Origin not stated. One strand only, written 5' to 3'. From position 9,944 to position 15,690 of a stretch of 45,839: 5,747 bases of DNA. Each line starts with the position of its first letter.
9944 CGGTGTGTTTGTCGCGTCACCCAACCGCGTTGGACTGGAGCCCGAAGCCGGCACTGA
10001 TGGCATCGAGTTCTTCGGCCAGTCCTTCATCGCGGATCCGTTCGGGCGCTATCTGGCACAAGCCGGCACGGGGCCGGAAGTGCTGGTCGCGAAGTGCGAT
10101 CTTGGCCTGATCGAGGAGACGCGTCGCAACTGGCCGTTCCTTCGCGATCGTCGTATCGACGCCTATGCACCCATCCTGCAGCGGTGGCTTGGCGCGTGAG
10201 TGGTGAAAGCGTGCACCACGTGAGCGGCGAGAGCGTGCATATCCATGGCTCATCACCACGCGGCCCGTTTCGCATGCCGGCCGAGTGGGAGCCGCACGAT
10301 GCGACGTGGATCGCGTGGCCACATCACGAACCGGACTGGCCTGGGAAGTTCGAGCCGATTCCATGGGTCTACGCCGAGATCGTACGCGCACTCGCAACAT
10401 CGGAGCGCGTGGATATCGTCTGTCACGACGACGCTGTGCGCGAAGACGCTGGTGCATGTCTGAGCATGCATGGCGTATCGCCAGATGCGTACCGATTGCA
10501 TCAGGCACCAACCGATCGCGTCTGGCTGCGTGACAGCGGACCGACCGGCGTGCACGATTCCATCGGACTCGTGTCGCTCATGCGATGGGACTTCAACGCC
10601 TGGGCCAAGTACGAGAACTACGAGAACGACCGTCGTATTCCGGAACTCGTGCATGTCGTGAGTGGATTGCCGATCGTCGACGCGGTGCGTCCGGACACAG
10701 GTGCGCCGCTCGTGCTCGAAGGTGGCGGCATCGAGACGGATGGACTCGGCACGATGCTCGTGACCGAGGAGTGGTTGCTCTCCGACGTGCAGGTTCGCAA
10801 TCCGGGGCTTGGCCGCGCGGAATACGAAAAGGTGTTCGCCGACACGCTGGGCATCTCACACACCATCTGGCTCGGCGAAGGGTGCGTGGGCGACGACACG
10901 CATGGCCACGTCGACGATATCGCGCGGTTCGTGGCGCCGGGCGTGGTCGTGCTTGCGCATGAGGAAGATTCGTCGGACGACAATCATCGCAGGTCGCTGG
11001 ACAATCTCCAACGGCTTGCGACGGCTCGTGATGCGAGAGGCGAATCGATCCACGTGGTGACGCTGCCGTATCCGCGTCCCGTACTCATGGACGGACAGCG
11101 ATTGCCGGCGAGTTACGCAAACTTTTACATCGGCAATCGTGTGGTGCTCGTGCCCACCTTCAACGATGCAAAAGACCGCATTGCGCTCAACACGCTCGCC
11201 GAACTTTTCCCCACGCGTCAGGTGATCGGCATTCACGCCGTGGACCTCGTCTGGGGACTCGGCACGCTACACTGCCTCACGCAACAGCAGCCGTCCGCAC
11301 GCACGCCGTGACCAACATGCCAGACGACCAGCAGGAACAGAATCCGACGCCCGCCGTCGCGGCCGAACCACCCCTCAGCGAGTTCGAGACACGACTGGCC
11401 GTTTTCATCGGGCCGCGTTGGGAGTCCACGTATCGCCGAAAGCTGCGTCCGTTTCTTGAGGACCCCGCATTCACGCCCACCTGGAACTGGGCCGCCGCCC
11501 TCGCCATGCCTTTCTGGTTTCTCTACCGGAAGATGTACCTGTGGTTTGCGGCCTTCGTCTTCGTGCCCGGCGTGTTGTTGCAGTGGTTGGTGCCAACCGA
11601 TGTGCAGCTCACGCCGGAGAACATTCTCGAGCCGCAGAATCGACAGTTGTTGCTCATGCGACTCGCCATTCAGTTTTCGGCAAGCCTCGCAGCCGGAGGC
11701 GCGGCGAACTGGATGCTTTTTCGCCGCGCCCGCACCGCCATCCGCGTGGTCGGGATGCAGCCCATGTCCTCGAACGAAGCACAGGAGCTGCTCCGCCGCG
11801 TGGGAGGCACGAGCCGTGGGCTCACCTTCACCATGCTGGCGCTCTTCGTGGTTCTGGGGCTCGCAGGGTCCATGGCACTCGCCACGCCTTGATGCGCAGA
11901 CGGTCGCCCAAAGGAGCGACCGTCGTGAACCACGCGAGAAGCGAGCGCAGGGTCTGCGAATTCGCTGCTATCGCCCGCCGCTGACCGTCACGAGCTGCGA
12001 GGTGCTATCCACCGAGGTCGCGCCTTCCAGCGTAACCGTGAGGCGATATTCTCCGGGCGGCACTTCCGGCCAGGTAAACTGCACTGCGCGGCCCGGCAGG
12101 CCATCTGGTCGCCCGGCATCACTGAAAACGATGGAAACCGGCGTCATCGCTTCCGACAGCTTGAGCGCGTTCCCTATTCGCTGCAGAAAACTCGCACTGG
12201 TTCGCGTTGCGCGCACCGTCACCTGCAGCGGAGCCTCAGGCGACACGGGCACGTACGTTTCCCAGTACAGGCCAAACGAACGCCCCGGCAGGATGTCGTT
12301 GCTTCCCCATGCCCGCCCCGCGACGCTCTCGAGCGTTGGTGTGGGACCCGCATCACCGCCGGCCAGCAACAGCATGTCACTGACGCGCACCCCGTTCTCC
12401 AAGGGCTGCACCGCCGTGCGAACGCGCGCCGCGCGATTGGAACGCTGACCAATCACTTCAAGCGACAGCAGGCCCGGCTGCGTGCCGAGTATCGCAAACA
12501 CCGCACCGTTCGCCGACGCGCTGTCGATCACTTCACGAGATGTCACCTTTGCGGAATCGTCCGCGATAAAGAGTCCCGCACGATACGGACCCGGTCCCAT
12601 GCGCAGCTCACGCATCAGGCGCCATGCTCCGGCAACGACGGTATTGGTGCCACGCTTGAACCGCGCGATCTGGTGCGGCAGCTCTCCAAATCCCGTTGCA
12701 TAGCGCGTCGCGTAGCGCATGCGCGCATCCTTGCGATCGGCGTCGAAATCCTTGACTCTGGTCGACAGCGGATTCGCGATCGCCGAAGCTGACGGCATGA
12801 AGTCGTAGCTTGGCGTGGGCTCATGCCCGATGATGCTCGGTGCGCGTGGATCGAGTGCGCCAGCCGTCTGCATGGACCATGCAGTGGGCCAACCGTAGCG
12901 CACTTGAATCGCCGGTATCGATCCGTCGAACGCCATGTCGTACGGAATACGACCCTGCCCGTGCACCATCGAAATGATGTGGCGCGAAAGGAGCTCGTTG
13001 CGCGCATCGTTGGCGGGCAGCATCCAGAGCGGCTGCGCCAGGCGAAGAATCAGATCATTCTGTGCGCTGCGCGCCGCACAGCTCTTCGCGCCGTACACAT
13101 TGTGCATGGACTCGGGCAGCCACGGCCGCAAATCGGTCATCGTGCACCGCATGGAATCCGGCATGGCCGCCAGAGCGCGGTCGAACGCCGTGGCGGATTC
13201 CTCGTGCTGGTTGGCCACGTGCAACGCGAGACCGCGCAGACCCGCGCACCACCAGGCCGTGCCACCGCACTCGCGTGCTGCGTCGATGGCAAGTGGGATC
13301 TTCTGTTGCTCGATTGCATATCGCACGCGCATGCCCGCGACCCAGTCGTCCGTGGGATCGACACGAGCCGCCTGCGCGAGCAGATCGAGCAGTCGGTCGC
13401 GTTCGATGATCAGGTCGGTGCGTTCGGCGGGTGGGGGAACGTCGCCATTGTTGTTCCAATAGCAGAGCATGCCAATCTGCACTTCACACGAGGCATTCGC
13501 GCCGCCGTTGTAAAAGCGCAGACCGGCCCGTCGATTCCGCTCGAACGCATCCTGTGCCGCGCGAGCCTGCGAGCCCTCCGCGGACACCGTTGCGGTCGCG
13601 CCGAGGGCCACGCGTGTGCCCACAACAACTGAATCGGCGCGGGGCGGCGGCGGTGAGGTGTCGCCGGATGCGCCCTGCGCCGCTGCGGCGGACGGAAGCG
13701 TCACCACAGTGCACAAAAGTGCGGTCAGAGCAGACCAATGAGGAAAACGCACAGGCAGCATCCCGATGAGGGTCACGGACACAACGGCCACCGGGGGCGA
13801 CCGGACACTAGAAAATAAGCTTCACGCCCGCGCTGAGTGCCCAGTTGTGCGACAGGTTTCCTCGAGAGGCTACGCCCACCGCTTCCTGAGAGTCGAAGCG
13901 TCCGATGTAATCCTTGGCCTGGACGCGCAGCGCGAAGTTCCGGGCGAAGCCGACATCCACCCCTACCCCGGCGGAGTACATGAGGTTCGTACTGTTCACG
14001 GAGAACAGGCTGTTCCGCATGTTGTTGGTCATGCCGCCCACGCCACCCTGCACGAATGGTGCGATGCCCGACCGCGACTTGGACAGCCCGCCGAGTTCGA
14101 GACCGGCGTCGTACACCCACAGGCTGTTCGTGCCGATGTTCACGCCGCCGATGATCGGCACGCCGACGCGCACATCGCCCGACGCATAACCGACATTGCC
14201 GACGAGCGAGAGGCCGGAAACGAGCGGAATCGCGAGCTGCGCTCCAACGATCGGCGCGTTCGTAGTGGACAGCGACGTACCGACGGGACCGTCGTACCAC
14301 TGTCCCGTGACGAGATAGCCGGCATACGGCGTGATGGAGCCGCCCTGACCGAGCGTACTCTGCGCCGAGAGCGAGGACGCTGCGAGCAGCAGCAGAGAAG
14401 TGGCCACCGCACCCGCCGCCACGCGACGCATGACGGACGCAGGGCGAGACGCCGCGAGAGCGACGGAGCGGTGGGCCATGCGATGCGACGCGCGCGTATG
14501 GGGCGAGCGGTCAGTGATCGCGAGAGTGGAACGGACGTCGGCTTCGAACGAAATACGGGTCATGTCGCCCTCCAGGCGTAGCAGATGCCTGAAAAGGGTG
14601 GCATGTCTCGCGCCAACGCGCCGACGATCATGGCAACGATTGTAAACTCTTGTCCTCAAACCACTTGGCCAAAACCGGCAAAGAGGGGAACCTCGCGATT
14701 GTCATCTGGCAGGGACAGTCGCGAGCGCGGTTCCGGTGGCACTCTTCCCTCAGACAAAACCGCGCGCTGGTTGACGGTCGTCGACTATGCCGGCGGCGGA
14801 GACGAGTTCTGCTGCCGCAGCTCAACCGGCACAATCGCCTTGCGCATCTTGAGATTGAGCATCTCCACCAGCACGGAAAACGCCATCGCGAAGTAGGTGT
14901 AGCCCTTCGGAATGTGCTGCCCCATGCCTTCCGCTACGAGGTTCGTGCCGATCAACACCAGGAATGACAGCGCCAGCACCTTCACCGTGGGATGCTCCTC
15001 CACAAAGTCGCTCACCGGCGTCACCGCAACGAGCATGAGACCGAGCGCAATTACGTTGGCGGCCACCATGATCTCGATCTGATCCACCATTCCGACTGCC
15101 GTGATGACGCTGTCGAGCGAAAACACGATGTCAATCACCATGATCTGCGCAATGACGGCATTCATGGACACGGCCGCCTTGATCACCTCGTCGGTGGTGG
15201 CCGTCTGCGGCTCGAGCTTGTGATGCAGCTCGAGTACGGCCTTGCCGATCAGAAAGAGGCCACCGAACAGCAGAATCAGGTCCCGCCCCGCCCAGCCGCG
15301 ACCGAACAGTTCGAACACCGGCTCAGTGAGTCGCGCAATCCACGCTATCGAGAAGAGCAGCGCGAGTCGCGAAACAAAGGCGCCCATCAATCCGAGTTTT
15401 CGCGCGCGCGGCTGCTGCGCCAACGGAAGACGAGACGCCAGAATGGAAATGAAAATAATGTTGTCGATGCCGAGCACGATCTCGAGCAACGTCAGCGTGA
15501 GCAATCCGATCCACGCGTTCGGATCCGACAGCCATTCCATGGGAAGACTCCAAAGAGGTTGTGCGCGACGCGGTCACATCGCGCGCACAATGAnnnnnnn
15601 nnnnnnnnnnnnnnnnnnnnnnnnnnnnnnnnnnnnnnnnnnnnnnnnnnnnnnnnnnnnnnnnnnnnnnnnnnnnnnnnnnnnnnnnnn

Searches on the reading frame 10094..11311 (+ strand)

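Call 81: search_protein_families(library=pfam, proteins=[window:10094-11311:+], max_evalue=0.00001)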
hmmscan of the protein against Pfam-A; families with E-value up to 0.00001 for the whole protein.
window:10094-11311:+ (405 aa): 1 family
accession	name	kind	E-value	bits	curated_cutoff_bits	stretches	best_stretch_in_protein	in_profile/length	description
PF04371.20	PAD_porph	-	2.3e-110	369.3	25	1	60-400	1-321/321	Porphyromonas-type peptidyl-arginine deiminase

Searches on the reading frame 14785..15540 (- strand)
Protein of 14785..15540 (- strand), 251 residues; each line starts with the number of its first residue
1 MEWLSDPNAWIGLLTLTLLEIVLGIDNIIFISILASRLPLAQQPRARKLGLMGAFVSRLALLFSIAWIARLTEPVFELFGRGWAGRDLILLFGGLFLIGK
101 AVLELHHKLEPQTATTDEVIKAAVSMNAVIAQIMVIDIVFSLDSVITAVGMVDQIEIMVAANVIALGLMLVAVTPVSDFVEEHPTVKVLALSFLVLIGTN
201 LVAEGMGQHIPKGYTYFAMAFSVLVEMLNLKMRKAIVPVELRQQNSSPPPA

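Call 82: search_protein_families(library=pfam, proteins=[window:14785-15540:-], max_evalue=0.00001)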
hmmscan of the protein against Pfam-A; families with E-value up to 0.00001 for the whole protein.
window:14785-15540:- (251 aa): 1 family
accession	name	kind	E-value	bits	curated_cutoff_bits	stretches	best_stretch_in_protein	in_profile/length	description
PF03741.22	TerC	-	7.7e-45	153.2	27.8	1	14-204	1-177/178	Integral membrane protein TerC family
